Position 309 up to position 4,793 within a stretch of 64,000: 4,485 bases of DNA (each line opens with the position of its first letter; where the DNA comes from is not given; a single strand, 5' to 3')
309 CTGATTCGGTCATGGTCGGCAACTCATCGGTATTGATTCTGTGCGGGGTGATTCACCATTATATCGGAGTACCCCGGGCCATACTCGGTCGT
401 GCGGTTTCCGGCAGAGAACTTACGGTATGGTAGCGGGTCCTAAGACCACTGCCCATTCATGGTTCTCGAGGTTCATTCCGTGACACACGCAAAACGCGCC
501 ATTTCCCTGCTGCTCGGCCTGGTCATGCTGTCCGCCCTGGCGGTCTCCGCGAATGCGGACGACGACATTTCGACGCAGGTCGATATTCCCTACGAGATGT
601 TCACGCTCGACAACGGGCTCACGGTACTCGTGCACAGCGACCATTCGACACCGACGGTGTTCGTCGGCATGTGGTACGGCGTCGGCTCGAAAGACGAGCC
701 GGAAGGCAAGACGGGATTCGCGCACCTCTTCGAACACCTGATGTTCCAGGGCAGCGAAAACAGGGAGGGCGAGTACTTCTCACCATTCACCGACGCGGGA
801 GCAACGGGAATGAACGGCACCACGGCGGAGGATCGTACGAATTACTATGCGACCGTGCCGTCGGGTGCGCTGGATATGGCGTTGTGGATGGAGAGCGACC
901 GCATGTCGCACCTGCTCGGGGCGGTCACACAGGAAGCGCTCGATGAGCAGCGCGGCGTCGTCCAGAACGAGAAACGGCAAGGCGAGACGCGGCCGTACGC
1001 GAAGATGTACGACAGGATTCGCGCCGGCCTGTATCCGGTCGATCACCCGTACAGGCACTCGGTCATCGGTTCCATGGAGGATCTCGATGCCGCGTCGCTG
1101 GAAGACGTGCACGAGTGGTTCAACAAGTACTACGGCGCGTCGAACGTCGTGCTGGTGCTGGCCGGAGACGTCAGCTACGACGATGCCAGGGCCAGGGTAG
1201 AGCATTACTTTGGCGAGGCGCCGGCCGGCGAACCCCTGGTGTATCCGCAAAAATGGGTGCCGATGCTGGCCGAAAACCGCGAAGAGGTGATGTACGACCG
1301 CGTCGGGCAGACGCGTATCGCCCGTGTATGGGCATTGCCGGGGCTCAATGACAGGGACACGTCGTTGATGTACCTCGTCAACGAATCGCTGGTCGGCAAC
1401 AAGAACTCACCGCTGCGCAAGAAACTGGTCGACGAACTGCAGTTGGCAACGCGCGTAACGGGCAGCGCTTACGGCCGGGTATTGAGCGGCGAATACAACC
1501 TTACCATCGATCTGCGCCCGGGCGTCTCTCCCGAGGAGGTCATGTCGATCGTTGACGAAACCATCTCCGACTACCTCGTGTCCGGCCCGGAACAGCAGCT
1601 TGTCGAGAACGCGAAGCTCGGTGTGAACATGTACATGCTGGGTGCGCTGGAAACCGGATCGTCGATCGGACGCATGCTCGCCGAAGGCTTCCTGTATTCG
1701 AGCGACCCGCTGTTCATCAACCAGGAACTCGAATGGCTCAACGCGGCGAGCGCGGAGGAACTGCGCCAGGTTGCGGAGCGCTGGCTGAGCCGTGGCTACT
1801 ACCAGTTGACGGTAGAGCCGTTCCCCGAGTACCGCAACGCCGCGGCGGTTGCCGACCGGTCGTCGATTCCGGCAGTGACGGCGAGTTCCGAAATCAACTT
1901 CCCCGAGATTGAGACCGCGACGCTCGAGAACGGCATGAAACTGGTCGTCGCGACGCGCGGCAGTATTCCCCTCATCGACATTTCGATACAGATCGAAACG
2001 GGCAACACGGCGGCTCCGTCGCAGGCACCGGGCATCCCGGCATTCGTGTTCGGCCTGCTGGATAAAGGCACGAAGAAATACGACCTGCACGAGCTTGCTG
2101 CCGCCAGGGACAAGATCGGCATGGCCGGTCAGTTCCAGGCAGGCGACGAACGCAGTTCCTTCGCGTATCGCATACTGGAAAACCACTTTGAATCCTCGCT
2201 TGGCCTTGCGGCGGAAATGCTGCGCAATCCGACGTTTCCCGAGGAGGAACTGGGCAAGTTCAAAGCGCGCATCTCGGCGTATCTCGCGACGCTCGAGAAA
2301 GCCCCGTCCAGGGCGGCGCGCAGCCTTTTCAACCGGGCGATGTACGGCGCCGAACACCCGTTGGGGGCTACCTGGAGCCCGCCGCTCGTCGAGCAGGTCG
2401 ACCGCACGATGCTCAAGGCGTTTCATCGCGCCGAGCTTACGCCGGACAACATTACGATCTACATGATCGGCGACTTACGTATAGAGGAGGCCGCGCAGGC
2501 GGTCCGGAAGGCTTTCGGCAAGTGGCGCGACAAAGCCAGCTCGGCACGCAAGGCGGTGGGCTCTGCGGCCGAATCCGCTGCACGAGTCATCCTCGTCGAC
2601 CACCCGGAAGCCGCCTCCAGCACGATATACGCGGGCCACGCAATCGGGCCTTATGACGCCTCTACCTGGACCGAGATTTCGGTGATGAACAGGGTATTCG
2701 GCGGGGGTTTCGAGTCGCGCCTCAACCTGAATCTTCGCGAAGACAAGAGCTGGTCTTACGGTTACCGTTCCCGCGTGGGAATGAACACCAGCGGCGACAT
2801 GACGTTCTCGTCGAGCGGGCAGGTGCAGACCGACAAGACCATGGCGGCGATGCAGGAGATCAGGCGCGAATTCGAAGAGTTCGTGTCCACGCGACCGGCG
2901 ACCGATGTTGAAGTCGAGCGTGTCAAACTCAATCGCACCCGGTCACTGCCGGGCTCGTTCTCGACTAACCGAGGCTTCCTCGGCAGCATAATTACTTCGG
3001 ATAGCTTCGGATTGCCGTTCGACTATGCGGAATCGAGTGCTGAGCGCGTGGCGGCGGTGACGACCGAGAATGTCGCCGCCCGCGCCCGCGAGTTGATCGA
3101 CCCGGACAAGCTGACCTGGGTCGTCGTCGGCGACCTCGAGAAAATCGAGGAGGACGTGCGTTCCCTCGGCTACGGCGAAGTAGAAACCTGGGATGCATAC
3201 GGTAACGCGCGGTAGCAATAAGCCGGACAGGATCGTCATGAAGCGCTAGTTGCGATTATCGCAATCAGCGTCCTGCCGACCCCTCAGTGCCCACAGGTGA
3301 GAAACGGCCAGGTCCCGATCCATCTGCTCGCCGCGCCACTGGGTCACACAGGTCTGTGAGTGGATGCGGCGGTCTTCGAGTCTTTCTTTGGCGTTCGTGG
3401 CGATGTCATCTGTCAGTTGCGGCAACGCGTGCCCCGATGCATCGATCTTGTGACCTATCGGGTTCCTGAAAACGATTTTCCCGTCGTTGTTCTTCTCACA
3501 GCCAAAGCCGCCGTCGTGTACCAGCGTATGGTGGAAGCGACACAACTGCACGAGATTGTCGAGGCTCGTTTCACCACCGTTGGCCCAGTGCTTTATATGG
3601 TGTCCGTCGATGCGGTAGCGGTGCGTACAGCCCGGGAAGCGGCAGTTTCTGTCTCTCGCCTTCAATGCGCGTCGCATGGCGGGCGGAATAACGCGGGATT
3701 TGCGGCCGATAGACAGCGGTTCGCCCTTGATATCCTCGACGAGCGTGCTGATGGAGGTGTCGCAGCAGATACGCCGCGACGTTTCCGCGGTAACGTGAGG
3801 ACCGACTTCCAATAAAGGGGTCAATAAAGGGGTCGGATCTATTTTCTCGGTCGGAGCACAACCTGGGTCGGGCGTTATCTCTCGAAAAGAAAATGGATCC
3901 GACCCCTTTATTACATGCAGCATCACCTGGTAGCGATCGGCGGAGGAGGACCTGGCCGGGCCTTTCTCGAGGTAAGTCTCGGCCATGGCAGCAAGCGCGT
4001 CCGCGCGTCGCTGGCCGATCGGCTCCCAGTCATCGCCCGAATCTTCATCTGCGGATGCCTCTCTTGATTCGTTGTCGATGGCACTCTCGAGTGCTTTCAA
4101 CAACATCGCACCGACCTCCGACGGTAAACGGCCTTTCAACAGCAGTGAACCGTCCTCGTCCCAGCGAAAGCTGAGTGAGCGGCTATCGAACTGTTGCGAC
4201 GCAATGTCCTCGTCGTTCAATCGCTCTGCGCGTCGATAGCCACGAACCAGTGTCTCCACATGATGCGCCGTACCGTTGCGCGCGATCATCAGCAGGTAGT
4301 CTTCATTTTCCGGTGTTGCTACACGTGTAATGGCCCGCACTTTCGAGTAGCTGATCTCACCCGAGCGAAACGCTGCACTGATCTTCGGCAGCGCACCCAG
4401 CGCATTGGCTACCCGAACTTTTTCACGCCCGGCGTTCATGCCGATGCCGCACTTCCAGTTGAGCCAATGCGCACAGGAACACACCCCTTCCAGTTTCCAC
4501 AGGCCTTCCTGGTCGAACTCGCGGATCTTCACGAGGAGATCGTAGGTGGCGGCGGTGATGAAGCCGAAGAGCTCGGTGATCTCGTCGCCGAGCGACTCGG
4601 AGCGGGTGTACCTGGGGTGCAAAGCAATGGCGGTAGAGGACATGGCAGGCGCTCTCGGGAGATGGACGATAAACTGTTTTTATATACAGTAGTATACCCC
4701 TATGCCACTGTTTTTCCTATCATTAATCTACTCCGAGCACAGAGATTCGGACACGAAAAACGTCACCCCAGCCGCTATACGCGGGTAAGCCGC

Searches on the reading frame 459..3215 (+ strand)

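Call 30: search_protein_families(library=pfam, proteins=[window:459-3215:+], max_evalue=0.001)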
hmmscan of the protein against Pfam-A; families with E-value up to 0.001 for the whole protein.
window:459-3215:+ (918 aa): 2 families
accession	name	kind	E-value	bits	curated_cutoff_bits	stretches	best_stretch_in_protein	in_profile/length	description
PF05193.26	Peptidase_M16_C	-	1.4e-46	159.1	23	2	647-823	2-178/181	Peptidase M16 inactive domain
PF00675.25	Peptidase_M16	-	6.6e-29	101.2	22.3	2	56-179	2-123/149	Insulinase (Peptidase family M16)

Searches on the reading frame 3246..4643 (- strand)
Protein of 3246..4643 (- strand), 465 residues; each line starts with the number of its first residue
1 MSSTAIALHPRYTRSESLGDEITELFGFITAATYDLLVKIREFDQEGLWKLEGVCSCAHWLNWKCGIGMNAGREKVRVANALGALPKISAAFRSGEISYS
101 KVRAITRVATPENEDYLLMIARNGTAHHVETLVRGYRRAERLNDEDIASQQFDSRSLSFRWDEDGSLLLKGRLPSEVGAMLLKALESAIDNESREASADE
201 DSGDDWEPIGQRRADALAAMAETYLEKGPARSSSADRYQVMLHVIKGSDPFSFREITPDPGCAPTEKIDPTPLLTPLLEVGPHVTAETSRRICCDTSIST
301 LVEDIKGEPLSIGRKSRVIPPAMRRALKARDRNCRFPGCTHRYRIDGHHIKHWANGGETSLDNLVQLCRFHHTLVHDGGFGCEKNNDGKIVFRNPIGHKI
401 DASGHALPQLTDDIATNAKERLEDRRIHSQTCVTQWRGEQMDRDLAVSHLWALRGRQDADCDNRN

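Call 30: search_protein_families(library=pfam, proteins=[window:3246-4643:-], max_evalue=0.001)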
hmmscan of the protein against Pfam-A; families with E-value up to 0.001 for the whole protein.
window:3246-4643:- (465 aa): 2 families
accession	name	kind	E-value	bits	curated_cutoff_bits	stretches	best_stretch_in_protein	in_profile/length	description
PF02720.22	DUF222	-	5.1e-23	82.3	24.4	1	40-331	22-306/306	Domain of unknown function (DUF222)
PF01844.29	HNH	-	3.5e-05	24.3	21.4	1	334-376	4-45/47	HNH endonuclease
